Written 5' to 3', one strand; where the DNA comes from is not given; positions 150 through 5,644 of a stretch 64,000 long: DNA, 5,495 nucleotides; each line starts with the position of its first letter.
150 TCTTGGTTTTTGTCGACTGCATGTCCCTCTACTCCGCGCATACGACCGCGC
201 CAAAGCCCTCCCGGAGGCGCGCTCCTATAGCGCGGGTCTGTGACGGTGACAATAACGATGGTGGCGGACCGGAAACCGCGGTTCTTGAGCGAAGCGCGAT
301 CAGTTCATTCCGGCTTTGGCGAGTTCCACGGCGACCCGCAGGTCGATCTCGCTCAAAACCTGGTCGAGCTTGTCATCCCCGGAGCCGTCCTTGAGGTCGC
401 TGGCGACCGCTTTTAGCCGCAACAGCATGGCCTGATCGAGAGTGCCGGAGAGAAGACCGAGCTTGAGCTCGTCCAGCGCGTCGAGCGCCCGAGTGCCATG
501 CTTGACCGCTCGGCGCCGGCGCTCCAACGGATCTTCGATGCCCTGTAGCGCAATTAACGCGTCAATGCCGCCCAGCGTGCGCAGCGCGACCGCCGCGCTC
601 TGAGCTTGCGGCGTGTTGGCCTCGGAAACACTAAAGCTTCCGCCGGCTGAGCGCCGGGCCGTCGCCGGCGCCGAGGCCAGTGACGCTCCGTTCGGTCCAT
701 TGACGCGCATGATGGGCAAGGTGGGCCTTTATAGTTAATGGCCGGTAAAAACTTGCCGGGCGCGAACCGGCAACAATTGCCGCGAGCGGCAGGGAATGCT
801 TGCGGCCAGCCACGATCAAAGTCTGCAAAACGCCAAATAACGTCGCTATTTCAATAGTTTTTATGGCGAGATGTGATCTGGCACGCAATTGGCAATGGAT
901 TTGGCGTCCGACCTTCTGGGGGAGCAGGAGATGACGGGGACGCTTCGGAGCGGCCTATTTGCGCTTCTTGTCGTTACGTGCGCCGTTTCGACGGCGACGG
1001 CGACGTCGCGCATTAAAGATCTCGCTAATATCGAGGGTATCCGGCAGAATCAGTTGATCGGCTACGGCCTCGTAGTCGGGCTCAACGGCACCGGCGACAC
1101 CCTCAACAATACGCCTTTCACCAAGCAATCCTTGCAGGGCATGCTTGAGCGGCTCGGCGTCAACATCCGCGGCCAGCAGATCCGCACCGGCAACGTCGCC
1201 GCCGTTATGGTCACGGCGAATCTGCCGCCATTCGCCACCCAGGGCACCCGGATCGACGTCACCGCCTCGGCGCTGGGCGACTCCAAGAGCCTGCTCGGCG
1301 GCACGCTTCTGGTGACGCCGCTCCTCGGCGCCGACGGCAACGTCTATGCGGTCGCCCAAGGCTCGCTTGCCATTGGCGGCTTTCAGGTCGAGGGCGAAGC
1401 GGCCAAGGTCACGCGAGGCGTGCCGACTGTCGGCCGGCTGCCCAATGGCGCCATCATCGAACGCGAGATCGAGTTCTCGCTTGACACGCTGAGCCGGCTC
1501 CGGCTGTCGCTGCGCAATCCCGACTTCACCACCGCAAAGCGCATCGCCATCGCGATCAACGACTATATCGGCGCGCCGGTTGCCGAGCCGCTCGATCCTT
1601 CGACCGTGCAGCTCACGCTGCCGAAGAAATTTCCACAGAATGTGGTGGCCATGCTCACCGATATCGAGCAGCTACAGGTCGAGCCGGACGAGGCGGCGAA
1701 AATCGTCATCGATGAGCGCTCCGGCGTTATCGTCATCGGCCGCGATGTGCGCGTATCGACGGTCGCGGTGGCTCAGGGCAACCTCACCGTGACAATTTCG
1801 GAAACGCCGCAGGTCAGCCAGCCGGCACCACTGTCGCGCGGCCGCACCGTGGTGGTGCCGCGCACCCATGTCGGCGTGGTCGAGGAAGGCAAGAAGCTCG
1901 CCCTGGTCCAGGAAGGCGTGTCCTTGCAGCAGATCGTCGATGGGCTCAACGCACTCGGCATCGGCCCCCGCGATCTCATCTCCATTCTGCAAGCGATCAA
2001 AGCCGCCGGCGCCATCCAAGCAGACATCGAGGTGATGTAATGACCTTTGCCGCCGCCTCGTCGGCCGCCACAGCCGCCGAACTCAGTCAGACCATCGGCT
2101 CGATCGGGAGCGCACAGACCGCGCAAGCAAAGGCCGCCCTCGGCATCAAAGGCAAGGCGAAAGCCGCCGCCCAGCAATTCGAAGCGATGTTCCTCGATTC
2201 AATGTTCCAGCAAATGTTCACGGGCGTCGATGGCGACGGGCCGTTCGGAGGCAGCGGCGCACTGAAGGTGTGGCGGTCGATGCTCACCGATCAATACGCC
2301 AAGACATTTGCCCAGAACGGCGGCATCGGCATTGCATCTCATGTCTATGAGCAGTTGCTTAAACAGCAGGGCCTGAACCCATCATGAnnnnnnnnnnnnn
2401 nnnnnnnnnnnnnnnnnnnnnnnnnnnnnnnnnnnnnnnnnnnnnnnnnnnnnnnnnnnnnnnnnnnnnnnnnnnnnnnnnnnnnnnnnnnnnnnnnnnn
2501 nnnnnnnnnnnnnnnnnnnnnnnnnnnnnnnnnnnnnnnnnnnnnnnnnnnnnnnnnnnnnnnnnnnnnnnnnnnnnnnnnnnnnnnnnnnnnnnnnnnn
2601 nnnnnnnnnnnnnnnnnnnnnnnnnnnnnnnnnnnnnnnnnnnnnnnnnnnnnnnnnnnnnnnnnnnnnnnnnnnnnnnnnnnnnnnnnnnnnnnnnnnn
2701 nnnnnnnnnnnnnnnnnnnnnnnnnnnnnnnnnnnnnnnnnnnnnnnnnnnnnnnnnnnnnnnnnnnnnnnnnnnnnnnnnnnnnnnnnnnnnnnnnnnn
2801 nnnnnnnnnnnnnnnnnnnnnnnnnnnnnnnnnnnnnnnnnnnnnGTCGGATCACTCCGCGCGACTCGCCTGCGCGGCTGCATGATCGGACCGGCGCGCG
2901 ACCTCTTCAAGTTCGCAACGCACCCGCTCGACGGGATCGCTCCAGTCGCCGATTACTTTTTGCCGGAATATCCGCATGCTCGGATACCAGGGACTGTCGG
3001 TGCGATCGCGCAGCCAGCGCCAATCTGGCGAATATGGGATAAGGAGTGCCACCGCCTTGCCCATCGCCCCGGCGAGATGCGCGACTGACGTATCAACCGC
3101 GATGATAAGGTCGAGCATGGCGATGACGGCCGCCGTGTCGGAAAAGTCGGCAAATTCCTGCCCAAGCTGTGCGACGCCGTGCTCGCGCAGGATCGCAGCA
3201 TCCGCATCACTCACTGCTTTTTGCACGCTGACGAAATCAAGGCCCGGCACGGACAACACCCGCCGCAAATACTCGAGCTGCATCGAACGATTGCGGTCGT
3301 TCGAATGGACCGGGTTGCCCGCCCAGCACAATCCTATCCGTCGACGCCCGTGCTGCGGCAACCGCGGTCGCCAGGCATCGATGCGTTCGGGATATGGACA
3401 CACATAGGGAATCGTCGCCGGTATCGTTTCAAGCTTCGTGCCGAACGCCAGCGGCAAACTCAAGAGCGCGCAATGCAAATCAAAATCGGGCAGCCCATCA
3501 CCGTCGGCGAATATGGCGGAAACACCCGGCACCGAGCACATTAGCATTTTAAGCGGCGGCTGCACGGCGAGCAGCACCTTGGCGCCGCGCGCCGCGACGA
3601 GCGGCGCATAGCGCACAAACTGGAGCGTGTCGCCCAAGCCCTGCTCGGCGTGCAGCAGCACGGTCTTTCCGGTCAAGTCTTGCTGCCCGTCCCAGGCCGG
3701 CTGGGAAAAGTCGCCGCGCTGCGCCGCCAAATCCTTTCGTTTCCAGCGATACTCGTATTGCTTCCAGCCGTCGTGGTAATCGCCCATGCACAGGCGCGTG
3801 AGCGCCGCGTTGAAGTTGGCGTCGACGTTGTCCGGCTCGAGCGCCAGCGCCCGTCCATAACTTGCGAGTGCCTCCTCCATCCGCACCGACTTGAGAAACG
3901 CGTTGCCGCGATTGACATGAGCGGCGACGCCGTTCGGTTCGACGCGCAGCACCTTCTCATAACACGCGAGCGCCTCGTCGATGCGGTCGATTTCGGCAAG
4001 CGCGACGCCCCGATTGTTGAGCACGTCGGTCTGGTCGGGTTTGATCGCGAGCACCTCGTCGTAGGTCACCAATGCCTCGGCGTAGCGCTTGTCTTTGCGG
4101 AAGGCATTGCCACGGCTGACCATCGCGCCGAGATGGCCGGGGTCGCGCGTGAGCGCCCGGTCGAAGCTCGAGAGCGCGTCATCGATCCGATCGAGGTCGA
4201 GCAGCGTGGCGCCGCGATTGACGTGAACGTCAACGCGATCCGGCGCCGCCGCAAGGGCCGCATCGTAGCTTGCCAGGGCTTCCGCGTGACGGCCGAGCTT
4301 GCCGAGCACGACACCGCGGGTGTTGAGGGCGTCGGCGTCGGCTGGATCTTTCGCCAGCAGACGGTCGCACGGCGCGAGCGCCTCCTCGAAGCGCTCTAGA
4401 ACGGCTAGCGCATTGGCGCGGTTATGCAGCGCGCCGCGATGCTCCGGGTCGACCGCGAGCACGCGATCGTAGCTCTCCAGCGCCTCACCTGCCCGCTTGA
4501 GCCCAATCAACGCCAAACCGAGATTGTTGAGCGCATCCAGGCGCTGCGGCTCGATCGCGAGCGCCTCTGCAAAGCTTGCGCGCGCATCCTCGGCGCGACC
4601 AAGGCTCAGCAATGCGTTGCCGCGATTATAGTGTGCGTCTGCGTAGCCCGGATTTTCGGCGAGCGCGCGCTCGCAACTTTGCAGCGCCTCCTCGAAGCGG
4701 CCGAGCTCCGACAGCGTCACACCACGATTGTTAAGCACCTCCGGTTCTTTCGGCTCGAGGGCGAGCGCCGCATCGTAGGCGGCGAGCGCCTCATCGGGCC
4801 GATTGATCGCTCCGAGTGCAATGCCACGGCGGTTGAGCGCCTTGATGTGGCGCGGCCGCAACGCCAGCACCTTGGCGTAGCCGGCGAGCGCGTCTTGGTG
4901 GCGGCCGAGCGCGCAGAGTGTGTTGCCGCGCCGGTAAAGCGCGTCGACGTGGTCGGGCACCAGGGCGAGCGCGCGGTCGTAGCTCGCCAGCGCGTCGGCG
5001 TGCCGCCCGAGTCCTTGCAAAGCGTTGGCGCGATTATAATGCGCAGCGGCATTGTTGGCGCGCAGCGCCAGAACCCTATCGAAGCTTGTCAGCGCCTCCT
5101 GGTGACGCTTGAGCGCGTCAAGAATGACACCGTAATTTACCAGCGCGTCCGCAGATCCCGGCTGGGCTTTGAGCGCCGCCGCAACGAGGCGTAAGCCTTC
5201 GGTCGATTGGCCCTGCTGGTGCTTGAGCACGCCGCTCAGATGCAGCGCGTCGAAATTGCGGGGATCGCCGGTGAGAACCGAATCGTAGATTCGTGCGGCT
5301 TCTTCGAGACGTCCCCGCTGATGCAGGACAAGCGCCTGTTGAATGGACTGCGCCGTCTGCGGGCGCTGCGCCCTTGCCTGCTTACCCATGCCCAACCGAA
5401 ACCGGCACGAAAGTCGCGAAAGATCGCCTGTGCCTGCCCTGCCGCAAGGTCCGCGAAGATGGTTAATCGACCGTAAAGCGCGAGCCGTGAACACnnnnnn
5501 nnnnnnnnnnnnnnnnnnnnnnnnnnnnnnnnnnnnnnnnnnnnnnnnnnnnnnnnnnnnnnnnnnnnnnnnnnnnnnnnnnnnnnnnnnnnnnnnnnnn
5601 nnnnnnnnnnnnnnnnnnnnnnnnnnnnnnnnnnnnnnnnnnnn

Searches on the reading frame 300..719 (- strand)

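Call 6: search_protein_families(library=ncbifam, proteins=[window:300-719:-], max_evalue=0.01)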
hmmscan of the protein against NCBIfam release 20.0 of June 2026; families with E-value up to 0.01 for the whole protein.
window:300-719:- (139 aa): 5 families
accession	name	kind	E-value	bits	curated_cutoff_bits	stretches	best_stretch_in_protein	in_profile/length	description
NF009428.0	PRK12787.1-4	equivalog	6.8e-50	168.9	196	1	4-137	1-135/137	flagellar assembly regulator FliX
NF009425.0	PRK12787.1-1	equivalog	5.9e-42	143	238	1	4-137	1-136/138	flagellar assembly regulator FliX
NF050808.1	FlagAsmbRegFliX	equivalog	7.8e-33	113.6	175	1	4-136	1-137/143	flagellar assembly regulator FliX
NF009426.0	PRK12787.1-2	equivalog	9.8e-28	97.4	153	1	6-136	3-140/143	flagellar assembly regulator FliX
NF009427.0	PRK12787.1-3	equivalog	6.2e-26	91.3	192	1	4-136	1-136/142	flagellar assembly regulator FliX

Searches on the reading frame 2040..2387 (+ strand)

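Call 6: search_protein_families(library=ncbifam, proteins=[window:2040-2387:+], max_evalue=0.01)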
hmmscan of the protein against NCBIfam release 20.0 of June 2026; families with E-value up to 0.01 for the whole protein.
window:2040-2387:+ (115 aa): 10 families
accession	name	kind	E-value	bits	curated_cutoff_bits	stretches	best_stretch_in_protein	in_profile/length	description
NF009431.0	PRK12790.1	equivalog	7.2e-32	109.7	110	1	27-111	27-111/115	flagellar assembly peptidoglycan hydrolase FlgJ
TIGR02541.1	flagell_FlgJ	equivalog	3.2e-14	53.5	193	1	24-114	7-96/294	flagellar assembly peptidoglycan hydrolase FlgJ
NF009354.0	PRK12709.1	equivalog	7.3e-11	42.1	456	1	26-113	22-107/323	flagellar rod assembly protein/muramidase FlgJ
NF009355.0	PRK12710.1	equivalog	1.4e-08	34.3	358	1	37-108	26-99/291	flagellar rod assembly protein/muramidase FlgJ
NF009358.0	PRK12713.1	equivalog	8e-07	28.8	595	1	1-111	1-108/339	flagellar rod assembly protein/muramidase FlgJ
NF009357.0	PRK12712.1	equivalog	2.9e-06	26.9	606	1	10-111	7-108/344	flagellar rod assembly protein/muramidase FlgJ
NF009351.0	PRK12708.1-3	equivalog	6.4e-05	23.1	183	1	41-109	26-96/129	peptidoglycan hydrolase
NF009349.0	PRK12708.1-1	equivalog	0.00021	21.8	141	1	41-106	26-94/97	peptidoglycan hydrolase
NF009352.0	PRK12708.1-4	equivalog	0.0064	16.9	178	0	32-106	20-97/140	peptidoglycan hydrolase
NF009350.0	PRK12708.1-2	equivalog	0.0065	16.7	189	0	31-107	21-99/132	peptidoglycan hydrolase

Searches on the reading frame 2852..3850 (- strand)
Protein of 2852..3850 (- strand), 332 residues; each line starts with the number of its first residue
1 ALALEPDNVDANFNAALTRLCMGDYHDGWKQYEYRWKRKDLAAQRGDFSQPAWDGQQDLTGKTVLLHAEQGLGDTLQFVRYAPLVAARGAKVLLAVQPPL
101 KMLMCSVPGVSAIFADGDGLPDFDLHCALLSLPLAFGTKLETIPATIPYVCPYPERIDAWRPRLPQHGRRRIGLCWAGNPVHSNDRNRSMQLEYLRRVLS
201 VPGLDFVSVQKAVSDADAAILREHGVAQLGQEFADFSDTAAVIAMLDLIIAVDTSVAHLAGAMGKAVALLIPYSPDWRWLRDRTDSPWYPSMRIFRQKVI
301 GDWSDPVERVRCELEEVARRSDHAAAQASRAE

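Call 36: search_protein_families(library=pfam, proteins=[window:2852-3850:-], max_evalue=1)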
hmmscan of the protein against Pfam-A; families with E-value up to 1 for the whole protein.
window:2852-3850:- (332 aa): 2 families
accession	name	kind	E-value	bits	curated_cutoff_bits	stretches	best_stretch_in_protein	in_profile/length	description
PF01075.23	Glyco_transf_9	-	0.00047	20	22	1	236-267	174-205/247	Glycosyltransferase family 9 (heptosyltransferase)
PF13431.12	TPR_17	-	0.018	15.7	24.4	1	1-27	5-31/34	Tetratricopeptide repeat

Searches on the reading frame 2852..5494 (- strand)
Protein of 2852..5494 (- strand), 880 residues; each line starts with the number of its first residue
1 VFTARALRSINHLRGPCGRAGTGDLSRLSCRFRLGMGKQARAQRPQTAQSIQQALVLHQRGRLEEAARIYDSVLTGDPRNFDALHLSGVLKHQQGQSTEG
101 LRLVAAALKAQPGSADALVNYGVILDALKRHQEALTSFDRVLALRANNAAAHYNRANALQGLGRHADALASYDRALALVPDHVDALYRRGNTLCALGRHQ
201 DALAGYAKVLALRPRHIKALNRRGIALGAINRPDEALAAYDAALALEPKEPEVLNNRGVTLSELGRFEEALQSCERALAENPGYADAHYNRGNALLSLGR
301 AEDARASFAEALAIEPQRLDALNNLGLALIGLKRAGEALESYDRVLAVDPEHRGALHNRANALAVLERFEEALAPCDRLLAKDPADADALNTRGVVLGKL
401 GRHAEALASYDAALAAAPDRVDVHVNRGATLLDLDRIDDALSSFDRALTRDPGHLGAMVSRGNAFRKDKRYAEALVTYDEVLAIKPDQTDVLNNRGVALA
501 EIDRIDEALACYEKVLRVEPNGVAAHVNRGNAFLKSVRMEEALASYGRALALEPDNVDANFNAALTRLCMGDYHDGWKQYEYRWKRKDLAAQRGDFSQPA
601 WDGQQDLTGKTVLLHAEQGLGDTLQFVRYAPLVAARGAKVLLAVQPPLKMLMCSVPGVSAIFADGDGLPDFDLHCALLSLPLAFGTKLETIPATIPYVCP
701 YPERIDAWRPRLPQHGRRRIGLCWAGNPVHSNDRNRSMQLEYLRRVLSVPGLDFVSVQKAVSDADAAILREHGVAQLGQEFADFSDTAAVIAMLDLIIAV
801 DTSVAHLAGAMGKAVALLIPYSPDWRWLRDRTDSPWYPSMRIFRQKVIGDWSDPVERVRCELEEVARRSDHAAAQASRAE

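Call 3: search_protein_families(library=pfam, proteins=[window:2852-5494:-], max_evalue=0.01)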
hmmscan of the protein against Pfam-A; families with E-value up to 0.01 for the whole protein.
window:2852-5494:- (880 aa): 30 families (the best 25 are shown)
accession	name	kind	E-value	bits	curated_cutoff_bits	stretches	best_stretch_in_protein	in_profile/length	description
PF00515.34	TPR_1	-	6.8e-94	304.7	27.8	11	251-284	1-34/34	Tetratricopeptide repeat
PF07719.23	TPR_2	-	2e-81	261.9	27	11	149-182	1-34/34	Tetratricopeptide repeat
PF13414.12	TPR_11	-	2.9e-72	238.5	26.8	10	263-299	6-42/42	TPR repeat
PF13431.12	TPR_17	-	9.6e-70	225.5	24.4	4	239-272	1-34/34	Tetratricopeptide repeat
PF13432.12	TPR_16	-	2.5e-63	210.4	32.7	10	223-285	3-65/65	Tetratricopeptide repeat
PF13181.12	TPR_8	-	1.4e-55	181.2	25.7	4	285-317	1-33/34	Tetratricopeptide repeat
PF14559.12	TPR_19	-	2.2e-48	162.9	25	10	263-318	3-58/68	Tetratricopeptide repeat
PF13424.12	TPR_12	-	2.7e-43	146.5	30.1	11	149-212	3-74/77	Tetratricopeptide repeat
PF13428.12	TPR_14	-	1.9e-37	124.3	23.5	2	150-190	2-42/44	Tetratricopeptide repeat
PF13371.12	TPR_9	-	7.3e-36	122.5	35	4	364-425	6-67/73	Tetratricopeptide repeat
PF13374.12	TPR_10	-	3.2e-23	81.4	27.5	1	254-279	5-30/42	Tetratricopeptide repeat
PF13176.12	TPR_7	-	6.9e-23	79.2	27.9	0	258-282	6-32/36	Tetratricopeptide repeat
PF13174.12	TPR_6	-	2.5e-21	75.2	26.3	0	184-214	1-31/33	Tetratricopeptide repeat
PF23914.1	TPR_CcmH_CycH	-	2.7e-18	66.7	42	0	325-418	56-152/158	Cytochrome c-type biogenesis protein H TPR domain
PF12895.13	ANAPC3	-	2.8e-16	60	27.2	0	368-446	4-81/82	Anaphase-promoting complex, cyclosome, subunit 3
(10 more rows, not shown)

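Call 6: search_protein_families(library=ncbifam, proteins=[window:2852-5494:-], max_evalue=0.01)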
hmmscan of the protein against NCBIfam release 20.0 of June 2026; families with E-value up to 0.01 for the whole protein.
window:2852-5494:- (880 aa): 33 families (the best 25 are shown)
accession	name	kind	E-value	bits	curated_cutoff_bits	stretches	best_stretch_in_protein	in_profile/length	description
TIGR02917.1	PEP_TPR_lipo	equivalog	1.3e-65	221.9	312.2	4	39-321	150-433/899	XrtA/PEP-CTERM system TPR-repeat protein PrsT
NF040959.1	MamA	equivalog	8.7e-61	204.9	200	5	53-212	43-202/204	magnetosome protein MamA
TIGR02521.1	type_IV_pilW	equivalog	7.7e-44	150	154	5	202-351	50-201/234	type IV pilus biogenesis/stability protein PilW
NF033762.1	social_mot_Tgl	equivalog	9.2e-40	136.6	225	5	88-177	38-128/252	social motility TPR repeat lipoprotein Tgl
NF008391.2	PRK11189.1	equivalog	1.1e-38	133.4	250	5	283-386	63-166/297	lipoprotein NlpI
TIGR02552.1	LcrH_SycD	equivalog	3.5e-34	117.4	104.8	4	130-212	33-115/136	SycD/LcrH family type III secretion system chaperone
NF033920.0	C39_PA2778_fam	equivalog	1.7e-30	106.3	150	4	260-348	165-253/255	PA2778 family cysteine peptidase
NF052415.1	T3SS_chap_SctY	equivalog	1.3e-28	99.6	70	3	230-313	19-105/106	type III secretion apparatus assembly chaperone SctY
NF047507.1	TPR_BatC_Lepto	exception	1.4e-24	86.8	175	2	447-562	18-135/214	TPR repeat-containing protein BatC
TIGR00990.1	3a0801s09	subfamily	8.2e-22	77.6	757.25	3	187-353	335-501/615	mitochondrial import receptor subunit TOM70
NF002725.1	PRK02603.1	equivalog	3.2e-20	72.9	143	1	145-225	31-114/173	photosystem I assembly protein Ycf3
TIGR03939.1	PGA_TPR_OMP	equivalog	7.9e-20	70.7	366.65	4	337-434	104-201/800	poly-beta-1,6 N-acetyl-D-glucosamine export porin PgaA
NF033758.1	gliding_GltE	equivalog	4.6e-19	68.7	225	2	38-263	110-336/411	adventurous gliding motility TPR repeat lipoprotein GltE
TIGR02795.1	tol_pal_ybgF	equivalog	2.7e-18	66.7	90.1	1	259-353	10-110/119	tol-pal system protein YbgF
NF053607.1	CHU_0125_OmpA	equivalog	2.1e-17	62.9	620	1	506-582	36-112/639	CHU_0125 family OmpA-like outer membrane integrity protein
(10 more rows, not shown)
